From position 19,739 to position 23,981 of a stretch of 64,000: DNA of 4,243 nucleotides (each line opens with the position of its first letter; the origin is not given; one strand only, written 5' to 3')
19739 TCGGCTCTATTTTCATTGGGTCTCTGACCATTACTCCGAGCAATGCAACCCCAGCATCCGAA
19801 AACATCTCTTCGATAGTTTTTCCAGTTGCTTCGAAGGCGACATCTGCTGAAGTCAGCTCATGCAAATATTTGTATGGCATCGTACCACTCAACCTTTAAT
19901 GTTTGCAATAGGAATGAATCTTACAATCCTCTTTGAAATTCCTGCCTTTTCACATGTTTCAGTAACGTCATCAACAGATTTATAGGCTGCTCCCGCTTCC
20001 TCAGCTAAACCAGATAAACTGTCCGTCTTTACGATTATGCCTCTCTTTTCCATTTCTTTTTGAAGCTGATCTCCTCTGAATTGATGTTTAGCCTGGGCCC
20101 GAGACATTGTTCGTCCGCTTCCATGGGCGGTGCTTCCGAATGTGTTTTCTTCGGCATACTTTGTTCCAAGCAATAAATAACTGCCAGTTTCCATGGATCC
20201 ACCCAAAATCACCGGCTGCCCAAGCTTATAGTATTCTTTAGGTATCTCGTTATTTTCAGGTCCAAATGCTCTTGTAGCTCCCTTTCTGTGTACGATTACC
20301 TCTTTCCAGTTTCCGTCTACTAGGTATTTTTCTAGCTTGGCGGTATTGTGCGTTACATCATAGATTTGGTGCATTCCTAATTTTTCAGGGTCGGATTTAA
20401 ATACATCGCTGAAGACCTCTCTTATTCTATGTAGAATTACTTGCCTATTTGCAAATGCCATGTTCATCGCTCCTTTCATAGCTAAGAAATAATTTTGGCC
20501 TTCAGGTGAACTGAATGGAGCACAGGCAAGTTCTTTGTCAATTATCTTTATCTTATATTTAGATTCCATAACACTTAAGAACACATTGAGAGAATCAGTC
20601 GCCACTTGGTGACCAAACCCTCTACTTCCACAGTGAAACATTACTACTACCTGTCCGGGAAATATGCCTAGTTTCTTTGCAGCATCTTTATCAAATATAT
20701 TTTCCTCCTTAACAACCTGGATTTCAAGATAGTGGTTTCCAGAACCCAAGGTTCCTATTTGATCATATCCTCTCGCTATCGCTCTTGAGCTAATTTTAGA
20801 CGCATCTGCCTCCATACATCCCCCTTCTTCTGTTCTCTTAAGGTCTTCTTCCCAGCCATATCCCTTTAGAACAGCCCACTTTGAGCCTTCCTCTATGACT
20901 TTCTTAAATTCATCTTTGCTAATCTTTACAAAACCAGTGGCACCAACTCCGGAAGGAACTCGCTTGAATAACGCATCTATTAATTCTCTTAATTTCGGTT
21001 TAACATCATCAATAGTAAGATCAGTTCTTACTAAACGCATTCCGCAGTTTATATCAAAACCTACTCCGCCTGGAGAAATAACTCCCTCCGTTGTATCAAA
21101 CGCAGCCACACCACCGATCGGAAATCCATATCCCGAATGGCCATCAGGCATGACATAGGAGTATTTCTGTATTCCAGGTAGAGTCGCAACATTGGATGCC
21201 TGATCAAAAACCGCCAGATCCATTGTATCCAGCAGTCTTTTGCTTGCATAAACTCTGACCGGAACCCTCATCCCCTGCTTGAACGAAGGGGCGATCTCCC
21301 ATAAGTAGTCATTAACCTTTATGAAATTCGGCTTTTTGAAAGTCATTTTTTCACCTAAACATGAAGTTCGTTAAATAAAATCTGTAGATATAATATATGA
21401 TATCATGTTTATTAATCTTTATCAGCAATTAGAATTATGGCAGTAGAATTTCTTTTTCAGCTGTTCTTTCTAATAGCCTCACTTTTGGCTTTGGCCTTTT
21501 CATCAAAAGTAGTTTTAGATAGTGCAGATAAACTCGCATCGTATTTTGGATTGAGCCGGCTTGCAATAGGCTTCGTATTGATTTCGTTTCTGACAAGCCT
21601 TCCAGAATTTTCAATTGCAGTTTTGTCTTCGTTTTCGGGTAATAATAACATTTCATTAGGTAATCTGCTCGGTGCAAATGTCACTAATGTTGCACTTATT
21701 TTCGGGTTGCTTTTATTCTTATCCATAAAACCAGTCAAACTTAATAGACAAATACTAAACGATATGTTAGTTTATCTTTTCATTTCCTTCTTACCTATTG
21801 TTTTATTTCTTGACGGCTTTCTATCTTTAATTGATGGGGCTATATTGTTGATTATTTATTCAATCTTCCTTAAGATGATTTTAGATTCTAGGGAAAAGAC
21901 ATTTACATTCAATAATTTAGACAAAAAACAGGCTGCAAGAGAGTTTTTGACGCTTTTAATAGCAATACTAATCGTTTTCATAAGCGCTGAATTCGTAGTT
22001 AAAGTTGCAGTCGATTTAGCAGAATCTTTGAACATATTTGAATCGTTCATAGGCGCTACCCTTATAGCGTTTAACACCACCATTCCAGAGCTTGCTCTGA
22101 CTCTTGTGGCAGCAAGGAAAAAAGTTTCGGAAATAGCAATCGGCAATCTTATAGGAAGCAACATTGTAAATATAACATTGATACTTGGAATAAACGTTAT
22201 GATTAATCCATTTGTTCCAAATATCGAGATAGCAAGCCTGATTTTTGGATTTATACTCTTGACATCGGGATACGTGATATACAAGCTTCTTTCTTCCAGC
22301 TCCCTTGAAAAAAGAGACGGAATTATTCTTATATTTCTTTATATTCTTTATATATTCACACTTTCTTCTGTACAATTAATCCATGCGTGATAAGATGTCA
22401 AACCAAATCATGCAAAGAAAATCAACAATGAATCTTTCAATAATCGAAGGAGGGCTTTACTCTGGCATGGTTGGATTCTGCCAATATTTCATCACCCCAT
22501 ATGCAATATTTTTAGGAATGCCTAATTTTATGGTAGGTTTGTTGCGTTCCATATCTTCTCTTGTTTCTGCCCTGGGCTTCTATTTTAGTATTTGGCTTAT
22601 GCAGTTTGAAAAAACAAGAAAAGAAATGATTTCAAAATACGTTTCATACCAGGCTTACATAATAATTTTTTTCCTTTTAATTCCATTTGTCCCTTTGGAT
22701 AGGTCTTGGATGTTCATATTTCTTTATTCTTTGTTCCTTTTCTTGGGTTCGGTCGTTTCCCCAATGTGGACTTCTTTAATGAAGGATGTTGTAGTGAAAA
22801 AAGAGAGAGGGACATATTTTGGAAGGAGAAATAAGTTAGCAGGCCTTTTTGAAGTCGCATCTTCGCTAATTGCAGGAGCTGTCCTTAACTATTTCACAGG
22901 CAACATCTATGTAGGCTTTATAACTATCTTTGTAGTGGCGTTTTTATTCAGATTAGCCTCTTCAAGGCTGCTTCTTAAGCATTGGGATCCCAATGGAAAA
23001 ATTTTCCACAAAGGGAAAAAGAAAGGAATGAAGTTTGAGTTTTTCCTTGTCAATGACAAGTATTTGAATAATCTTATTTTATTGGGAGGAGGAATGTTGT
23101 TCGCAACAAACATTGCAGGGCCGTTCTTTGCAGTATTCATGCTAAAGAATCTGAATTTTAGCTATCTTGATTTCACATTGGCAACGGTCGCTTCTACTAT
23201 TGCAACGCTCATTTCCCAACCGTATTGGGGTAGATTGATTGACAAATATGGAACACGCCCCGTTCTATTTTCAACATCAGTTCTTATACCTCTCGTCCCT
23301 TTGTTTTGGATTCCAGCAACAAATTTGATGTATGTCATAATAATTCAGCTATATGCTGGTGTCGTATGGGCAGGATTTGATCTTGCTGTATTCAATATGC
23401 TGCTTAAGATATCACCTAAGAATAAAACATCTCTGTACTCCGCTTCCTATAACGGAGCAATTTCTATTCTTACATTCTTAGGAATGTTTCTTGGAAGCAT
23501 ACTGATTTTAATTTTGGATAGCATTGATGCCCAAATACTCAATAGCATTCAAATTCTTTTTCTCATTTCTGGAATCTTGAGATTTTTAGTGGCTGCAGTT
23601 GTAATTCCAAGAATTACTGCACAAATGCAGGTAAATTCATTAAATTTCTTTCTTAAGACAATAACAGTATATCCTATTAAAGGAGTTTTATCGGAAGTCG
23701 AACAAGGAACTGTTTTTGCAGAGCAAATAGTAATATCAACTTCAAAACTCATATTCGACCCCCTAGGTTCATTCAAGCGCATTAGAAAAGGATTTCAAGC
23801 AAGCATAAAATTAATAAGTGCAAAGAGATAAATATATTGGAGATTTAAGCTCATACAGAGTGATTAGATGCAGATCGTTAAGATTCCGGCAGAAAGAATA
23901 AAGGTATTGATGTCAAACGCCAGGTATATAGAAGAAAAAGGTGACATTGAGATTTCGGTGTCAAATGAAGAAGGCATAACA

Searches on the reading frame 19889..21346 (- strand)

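Call 57: search_protein_families(library=pfam, proteins=[window:19889-21346:-], max_evalue=1e-10)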
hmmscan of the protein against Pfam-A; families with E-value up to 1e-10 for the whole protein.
window:19889-21346:- (485 aa): 1 family
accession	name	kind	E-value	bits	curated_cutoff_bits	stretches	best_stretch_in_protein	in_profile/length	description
PF01139.22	RtcB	-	1.8e-167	558.3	27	1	49-485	1-426/426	tRNA-splicing ligase RtcB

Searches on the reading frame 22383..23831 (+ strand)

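Call 57: search_protein_families(library=pfam, proteins=[window:22383-23831:+], max_evalue=1e-10)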
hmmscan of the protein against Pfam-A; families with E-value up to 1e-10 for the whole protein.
window:22383-23831:+ (482 aa): 1 family
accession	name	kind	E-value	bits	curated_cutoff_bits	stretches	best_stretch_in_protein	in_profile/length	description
PF07690.21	MFS_1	-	3.2e-20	72.8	33.4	1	233-410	3-174/347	Major Facilitator Superfamily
